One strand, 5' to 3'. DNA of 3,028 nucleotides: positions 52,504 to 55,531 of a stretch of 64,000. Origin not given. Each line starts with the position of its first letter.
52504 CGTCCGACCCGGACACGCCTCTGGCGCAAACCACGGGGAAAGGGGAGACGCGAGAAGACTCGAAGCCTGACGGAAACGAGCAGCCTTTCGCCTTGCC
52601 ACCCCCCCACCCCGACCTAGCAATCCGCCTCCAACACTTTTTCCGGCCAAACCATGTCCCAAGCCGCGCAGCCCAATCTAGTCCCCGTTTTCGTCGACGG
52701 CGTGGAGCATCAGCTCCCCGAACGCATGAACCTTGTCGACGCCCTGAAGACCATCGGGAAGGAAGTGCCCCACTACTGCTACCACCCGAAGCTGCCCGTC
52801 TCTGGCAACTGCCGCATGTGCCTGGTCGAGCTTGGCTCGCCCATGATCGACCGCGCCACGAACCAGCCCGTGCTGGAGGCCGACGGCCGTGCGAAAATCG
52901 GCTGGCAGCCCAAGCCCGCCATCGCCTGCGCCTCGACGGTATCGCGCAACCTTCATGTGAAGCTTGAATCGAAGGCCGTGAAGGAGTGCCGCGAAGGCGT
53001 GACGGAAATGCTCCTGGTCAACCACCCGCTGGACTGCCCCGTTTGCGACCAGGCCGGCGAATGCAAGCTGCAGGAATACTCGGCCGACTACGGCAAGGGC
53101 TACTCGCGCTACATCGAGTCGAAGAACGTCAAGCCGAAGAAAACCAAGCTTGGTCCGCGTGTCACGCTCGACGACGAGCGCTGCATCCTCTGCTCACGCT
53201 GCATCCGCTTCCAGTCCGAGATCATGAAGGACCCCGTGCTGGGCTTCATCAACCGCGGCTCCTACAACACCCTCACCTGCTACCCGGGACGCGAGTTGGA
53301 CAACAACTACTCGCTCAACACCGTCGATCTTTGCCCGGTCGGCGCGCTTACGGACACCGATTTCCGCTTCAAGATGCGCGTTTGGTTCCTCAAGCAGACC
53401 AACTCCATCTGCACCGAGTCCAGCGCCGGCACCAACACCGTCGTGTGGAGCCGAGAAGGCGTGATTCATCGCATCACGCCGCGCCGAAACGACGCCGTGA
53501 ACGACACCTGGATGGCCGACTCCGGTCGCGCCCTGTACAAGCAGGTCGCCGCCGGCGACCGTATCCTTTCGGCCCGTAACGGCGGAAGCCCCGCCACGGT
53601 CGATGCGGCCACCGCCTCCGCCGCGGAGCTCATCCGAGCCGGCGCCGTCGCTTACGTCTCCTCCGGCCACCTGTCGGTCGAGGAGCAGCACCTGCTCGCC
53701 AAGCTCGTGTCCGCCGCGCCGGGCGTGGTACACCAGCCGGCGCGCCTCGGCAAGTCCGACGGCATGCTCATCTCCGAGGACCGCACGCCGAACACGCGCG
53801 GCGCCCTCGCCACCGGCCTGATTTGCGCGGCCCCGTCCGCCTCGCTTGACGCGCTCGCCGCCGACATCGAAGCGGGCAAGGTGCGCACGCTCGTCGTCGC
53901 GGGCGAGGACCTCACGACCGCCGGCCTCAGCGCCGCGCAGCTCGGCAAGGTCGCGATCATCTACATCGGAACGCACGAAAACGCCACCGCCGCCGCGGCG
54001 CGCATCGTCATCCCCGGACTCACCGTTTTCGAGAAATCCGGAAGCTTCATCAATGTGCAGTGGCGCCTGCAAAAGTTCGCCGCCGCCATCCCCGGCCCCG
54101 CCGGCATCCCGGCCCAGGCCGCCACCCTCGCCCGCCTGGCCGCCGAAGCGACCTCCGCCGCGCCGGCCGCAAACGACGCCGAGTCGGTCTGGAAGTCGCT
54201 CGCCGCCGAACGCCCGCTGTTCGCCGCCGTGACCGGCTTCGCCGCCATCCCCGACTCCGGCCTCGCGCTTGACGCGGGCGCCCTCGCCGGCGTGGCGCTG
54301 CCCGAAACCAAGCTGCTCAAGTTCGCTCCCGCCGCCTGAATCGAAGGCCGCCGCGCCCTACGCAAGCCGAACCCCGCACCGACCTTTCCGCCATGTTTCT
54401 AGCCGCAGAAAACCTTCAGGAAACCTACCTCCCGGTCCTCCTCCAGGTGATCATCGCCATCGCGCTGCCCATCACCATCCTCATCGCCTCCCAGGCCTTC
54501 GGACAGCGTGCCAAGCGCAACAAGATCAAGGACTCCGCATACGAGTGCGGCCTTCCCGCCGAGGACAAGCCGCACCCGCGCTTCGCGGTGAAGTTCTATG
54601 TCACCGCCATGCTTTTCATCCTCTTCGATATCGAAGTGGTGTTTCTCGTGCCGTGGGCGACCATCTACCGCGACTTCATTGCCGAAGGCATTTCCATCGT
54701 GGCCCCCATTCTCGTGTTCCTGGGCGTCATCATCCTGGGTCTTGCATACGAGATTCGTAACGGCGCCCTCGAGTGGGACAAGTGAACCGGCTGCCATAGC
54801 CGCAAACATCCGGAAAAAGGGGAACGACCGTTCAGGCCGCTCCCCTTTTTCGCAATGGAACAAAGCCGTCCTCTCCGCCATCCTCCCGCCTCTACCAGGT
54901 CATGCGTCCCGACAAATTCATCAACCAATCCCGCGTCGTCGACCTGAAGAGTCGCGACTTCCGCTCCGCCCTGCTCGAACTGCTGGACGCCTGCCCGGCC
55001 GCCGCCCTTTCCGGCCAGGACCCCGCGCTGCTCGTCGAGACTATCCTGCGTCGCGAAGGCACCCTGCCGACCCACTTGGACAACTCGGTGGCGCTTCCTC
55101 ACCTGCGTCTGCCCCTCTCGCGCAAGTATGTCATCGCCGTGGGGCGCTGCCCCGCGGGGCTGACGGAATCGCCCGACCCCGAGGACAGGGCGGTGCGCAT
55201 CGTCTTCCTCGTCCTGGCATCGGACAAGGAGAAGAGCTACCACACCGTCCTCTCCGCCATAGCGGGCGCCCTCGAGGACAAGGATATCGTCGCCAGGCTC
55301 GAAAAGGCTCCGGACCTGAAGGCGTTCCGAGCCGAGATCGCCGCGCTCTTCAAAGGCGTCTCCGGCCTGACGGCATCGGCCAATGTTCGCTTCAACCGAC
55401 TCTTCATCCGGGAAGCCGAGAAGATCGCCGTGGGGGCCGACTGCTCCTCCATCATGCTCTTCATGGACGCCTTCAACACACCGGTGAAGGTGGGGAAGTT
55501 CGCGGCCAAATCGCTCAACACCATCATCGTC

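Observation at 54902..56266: PTS EIIA(Ntr)-like domain fused to a diadenylate cyclase (DAC) domain with RHS in place of RHR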

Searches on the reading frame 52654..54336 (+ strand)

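Call 45: search_protein_families(library=pfam, proteins=[window:52654-54336:+], max_evalue=0.001)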
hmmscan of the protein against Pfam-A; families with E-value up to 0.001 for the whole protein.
window:52654-54336:+ (561 aa): 6 families
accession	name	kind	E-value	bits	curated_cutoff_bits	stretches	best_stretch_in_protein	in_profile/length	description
PF22117.2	Fer4_Nqo3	-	4.9e-23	81.5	27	1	167-233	1-67/67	NADH-quinone oxidoreductase subunit 3, ferredoxin-like domain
PF10588.14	NADH-G_4Fe-4S_3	-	2.1e-16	59.6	27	1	113-148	1-36/40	NADH-ubiquinone oxidoreductase-G iron-sulfur binding region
PF22151.2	Fer4_NDSU1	-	1.3e-08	34.6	23.8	1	246-295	1-50/51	NADH-ubiquinone oxidoreductase NDSU1/NuoG-like, 4Fe-4S domain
PF00384.28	Molybdopterin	-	8.4e-08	32.1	24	1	430-482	285-337/353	Molybdopterin oxidoreductase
PF00111.32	Fer2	-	1.4e-06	28.5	21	1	13-96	2-76/77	2Fe-2S iron-sulfur cluster binding domain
PF13510.11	Fer2_4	-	2.7e-06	27.8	22.8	1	10-73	4-71/82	2Fe-2S iron-sulfur cluster binding domain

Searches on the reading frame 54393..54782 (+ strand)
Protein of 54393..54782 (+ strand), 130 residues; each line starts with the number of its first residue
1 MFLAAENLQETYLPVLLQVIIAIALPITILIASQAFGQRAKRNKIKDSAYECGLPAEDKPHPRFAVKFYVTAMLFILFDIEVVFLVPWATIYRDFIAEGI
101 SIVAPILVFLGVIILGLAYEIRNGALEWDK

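Call 45: search_protein_families(library=pfam, proteins=[window:54393-54782:+], max_evalue=0.001)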
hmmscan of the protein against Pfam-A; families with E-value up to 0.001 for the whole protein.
window:54393-54782:+ (130 aa): 1 family
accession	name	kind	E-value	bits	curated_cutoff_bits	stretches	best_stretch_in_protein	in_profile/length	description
PF00507.24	Oxidored_q4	-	1.5e-29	102.5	23.3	1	28-128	3-99/99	NADH-ubiquinone/plastoquinone oxidoreductase, chain 3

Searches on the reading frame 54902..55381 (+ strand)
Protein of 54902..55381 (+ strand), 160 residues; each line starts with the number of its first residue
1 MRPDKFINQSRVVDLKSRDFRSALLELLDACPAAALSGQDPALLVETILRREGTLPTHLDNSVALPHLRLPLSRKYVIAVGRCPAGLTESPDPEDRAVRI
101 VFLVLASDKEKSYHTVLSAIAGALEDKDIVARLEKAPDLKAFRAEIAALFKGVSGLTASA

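Call 93: search_solved_structures(query=window:54902-55381:+, max_evalue=0.1, show_alignments=3)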
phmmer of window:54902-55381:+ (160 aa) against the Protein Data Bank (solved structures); distinct sequences matched with E-value up to 0.1: 7.
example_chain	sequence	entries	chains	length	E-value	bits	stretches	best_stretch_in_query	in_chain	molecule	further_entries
1a6j_A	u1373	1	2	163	3.3e-05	27.1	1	22-137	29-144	NITROGEN REGULATORY IIA PROTEIN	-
1a3a_A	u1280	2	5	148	7e-05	26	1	44-136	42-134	MANNITOL-SPECIFIC EII | PTS SYSTEM, MANNITOL-SPECIFIC IIABC COMPONENT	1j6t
3urr_A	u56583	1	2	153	0.00028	24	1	44-139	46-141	PTS IIA-like nitrogen-regulatory protein PtsN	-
4gqx_A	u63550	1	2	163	0.00033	23.8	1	44-139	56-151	PTS IIA-like nitrogen-regulatory protein PtsN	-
2few_A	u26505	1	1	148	0.00089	22.4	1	44-136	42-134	PTS system mannitol-specific EIICBA component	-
1xiz_A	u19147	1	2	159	0.014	18.5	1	45-137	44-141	putative phosphotransferase system mannitol/fructose-specific IIA domain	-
2a0j_A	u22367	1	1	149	0.036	17.2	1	42-138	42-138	PTS system, nitrogen regulatory IIA protein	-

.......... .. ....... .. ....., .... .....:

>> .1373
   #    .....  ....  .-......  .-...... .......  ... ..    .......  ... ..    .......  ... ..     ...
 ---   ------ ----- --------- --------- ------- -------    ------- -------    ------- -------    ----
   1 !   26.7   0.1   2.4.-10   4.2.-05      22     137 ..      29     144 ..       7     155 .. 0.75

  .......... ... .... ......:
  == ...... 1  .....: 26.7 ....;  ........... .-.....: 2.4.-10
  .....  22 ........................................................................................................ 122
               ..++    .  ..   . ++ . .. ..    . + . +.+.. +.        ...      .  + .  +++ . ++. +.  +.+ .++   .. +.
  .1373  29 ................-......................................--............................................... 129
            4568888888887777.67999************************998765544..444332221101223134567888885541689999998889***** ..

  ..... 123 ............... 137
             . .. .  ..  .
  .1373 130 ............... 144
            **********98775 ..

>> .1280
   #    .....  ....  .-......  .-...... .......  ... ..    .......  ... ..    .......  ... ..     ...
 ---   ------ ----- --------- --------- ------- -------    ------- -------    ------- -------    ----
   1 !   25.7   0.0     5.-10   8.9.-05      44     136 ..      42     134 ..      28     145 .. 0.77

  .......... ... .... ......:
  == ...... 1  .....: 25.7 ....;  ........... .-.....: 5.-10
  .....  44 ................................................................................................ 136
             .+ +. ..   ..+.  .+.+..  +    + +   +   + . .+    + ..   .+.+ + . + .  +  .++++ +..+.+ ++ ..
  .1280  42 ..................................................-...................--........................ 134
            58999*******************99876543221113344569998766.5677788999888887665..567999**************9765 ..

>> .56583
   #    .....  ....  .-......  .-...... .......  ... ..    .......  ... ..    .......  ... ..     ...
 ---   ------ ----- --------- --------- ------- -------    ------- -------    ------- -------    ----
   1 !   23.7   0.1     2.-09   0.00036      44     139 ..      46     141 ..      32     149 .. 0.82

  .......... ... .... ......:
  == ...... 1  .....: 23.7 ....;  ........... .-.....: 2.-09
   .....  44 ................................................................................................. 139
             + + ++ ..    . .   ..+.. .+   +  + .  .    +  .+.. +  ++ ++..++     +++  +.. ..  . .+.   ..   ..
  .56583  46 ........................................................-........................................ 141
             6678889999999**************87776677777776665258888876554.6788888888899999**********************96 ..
